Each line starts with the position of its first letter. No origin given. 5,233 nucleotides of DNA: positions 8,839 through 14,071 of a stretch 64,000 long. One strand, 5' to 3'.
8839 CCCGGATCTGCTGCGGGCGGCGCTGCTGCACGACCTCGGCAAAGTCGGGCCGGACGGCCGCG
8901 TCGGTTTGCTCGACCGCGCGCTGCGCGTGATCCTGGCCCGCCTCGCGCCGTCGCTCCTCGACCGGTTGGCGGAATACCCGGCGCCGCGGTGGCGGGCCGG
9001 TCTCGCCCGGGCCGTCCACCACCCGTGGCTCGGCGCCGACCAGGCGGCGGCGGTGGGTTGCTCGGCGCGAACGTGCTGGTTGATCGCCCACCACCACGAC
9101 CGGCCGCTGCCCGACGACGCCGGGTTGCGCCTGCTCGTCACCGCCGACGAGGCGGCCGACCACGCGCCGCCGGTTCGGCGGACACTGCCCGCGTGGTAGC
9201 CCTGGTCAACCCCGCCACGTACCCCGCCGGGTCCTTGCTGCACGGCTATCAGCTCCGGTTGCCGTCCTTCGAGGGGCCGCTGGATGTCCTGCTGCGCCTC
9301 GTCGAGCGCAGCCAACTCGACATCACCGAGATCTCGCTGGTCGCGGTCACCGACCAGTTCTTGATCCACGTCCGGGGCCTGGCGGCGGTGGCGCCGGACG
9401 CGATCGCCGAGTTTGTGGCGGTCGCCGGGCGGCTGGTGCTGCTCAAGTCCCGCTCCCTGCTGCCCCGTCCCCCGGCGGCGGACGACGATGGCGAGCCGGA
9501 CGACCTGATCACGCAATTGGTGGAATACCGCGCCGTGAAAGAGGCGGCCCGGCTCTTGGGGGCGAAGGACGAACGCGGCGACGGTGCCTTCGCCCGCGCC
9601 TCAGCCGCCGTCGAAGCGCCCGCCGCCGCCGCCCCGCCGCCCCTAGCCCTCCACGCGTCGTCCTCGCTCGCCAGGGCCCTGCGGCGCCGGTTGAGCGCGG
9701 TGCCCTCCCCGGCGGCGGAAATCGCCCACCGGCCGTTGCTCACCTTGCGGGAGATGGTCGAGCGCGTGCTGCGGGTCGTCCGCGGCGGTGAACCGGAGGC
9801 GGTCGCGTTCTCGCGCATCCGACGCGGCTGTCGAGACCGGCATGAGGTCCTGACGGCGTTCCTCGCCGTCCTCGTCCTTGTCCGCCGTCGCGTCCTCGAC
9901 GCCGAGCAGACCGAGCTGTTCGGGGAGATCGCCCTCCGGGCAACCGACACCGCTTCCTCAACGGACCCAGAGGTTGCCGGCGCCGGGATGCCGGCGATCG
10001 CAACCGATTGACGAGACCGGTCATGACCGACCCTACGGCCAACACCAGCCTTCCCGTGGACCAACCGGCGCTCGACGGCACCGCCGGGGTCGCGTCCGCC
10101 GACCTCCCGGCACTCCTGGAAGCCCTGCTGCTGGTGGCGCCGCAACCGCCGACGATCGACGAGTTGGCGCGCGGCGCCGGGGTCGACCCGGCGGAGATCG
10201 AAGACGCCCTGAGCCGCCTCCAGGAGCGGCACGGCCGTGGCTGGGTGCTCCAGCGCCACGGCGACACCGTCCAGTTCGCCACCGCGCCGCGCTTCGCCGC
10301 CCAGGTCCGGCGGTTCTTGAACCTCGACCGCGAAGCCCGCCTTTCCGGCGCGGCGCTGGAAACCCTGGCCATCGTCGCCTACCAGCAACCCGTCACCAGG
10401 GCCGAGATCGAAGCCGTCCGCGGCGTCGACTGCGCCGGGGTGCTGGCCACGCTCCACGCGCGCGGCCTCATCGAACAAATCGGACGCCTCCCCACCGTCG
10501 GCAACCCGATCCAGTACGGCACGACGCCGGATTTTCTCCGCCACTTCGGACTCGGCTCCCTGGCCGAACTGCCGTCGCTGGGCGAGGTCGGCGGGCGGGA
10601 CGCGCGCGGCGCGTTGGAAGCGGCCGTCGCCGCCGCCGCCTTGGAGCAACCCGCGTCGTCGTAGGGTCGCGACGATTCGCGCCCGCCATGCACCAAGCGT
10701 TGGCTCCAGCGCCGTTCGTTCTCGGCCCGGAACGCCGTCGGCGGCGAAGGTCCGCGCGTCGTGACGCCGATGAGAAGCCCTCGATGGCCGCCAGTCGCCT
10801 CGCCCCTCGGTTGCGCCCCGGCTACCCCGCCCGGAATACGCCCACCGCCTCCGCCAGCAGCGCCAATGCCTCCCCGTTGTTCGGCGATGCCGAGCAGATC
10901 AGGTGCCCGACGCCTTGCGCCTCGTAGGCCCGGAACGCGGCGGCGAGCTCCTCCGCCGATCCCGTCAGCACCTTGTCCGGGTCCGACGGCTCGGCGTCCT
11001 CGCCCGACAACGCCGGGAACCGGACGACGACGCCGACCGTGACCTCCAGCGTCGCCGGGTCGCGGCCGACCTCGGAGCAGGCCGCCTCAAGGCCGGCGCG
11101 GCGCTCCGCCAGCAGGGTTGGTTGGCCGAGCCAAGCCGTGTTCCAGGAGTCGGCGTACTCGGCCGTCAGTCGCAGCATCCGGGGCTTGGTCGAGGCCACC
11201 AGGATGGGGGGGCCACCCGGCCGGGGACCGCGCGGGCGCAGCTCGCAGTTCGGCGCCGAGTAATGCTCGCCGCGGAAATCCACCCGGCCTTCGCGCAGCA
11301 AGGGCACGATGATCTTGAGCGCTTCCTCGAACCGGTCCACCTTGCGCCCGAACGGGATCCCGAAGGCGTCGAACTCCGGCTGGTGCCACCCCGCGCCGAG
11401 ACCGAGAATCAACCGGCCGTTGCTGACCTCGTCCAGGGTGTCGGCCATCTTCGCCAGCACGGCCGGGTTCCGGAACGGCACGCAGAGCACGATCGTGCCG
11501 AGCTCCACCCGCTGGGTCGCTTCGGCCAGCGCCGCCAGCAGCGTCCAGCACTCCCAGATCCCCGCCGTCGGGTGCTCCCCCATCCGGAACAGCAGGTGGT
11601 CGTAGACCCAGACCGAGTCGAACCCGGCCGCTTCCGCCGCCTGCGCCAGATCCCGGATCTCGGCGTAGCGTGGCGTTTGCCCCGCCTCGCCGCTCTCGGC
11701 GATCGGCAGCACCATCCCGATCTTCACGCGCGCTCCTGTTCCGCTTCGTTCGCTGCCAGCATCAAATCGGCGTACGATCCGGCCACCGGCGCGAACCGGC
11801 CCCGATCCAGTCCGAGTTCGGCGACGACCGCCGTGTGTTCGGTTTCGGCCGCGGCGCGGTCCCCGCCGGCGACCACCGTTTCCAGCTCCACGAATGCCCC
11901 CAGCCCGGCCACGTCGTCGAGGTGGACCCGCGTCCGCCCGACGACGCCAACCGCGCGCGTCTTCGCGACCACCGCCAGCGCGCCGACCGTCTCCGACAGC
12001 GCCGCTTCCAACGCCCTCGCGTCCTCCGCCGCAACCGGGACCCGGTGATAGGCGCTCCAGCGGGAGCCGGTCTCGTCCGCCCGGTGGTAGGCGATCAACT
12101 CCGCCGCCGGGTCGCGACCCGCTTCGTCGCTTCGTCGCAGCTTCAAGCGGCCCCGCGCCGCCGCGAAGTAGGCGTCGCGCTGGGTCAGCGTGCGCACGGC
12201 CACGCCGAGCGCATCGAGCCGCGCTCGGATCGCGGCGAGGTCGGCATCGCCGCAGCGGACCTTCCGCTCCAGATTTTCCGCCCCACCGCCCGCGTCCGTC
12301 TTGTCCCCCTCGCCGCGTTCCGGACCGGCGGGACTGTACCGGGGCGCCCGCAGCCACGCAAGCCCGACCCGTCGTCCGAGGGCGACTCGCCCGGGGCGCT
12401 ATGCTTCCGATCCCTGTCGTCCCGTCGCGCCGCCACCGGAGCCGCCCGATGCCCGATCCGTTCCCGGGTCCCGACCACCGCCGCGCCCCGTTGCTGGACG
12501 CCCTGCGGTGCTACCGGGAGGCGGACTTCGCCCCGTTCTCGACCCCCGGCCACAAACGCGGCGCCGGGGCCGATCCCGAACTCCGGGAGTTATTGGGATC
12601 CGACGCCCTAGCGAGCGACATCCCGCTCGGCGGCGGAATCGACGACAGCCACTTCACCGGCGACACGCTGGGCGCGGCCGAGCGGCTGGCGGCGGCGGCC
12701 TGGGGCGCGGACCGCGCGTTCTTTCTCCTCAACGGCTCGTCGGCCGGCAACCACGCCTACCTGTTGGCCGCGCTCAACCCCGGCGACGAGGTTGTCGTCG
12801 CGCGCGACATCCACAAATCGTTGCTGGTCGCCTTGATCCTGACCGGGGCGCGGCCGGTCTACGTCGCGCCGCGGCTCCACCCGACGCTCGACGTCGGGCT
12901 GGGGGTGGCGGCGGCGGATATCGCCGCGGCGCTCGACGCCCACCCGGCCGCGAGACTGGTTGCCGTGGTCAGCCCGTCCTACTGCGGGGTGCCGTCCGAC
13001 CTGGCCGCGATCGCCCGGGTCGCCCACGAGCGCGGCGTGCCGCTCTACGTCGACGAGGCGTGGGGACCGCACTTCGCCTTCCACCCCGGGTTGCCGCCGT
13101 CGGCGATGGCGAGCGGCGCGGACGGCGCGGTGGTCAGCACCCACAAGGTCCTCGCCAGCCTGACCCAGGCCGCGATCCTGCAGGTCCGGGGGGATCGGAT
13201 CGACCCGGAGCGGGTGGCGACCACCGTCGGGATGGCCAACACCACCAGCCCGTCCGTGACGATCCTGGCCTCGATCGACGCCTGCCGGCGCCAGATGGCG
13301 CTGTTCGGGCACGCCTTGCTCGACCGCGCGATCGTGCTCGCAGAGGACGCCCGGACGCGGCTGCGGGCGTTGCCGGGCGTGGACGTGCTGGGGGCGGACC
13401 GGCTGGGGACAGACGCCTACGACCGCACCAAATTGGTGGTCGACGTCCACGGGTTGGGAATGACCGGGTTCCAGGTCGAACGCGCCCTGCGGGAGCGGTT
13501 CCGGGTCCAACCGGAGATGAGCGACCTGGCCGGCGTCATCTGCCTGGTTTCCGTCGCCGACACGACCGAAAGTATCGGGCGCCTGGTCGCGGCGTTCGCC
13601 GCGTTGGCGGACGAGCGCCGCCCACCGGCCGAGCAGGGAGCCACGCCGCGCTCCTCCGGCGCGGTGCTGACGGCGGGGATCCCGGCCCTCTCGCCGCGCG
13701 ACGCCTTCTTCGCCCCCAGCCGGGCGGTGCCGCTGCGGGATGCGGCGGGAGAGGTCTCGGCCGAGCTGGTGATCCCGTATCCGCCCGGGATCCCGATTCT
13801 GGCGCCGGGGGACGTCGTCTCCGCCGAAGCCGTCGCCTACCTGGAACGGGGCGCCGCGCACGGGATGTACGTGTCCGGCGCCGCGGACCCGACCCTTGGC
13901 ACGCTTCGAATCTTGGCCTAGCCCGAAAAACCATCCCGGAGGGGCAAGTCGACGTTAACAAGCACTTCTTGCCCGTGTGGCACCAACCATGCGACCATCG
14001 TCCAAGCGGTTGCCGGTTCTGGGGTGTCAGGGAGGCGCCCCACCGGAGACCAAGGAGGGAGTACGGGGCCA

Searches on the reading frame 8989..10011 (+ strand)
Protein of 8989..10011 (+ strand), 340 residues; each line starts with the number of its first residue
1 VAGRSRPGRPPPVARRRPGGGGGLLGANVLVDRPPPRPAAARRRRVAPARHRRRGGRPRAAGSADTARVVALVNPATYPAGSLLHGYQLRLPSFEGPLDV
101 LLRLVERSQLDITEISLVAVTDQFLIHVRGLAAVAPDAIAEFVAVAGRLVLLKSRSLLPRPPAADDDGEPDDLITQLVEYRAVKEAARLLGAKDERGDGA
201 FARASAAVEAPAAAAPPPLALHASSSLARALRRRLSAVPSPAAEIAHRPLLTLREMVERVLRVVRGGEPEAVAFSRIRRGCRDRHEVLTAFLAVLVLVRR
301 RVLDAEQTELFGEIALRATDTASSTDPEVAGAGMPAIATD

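Call 37: search_protein_families(library=pfam, proteins=[window:8989-10011:+], max_evalue=0.0001)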
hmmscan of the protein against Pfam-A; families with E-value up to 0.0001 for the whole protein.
window:8989-10011:+ (340 aa): 1 family
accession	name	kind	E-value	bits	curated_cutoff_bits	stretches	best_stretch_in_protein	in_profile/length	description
PF02616.19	SMC_ScpA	-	2.2e-22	80.6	24.6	1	104-315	1-228/232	Segregation and condensation protein ScpA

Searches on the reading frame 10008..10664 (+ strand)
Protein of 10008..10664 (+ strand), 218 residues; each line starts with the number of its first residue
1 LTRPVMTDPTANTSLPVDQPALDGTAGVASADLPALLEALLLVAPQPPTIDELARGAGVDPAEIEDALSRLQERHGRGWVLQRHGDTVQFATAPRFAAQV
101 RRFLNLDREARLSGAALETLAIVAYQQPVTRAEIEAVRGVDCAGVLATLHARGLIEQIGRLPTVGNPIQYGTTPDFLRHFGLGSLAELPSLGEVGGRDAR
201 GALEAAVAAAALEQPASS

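Call 37: search_protein_families(library=pfam, proteins=[window:10008-10664:+], max_evalue=0.0001)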
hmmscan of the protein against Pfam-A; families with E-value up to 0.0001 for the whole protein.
window:10008-10664:+ (218 aa): 1 family
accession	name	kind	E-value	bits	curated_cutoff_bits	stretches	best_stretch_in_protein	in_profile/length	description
PF04079.22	SMC_ScpB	-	1.6e-46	158.3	27.4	1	36-191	2-160/160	Segregation and condensation complex subunit ScpB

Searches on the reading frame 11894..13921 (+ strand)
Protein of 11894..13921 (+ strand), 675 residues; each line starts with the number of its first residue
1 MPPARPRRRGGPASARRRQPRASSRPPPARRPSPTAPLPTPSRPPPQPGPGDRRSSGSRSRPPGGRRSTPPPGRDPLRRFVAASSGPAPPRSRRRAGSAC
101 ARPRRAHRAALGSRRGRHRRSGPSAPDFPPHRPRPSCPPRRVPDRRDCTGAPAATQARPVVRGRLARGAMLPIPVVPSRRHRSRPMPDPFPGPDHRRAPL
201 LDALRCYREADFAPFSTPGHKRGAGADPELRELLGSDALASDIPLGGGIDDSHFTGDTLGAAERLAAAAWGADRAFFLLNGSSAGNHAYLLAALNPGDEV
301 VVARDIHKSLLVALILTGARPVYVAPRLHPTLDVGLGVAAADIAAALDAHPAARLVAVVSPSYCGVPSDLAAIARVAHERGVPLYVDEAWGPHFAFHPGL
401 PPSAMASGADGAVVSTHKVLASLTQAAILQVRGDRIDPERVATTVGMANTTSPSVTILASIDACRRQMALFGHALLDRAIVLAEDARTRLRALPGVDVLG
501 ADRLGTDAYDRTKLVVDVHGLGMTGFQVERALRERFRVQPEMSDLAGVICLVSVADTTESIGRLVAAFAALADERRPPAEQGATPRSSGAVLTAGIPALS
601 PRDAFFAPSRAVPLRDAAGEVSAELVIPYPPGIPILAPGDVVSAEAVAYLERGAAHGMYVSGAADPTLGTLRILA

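Call 37: search_protein_families(library=pfam, proteins=[window:11894-13921:+], max_evalue=0.0001)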
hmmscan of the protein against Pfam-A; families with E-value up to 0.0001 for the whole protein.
window:11894-13921:+ (675 aa): 5 families
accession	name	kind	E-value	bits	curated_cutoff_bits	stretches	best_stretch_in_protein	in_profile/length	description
PF01276.26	OKR_DC_1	-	2e-56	192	27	1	199-492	2-316/417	Orn/Lys/Arg decarboxylase, major domain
PF03711.20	OKR_DC_1_C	-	7.1e-09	36.5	24.2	1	610-651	64-108/132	Orn/Lys/Arg decarboxylase, C-terminal domain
PF01041.23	DegT_DnrJ_EryC1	-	2.1e-06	27.7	19.8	1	255-389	22-147/360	DegT/DnrJ/EryC1/StrS aminotransferase family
PF00155.27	Aminotran_1_2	-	1.4e-05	24.9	19.7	1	264-391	49-189/361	Aminotransferase class I and II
PF01212.27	Beta_elim_lyase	-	9.9e-05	22.2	27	0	251-475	26-230/288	Beta-eliminating lyase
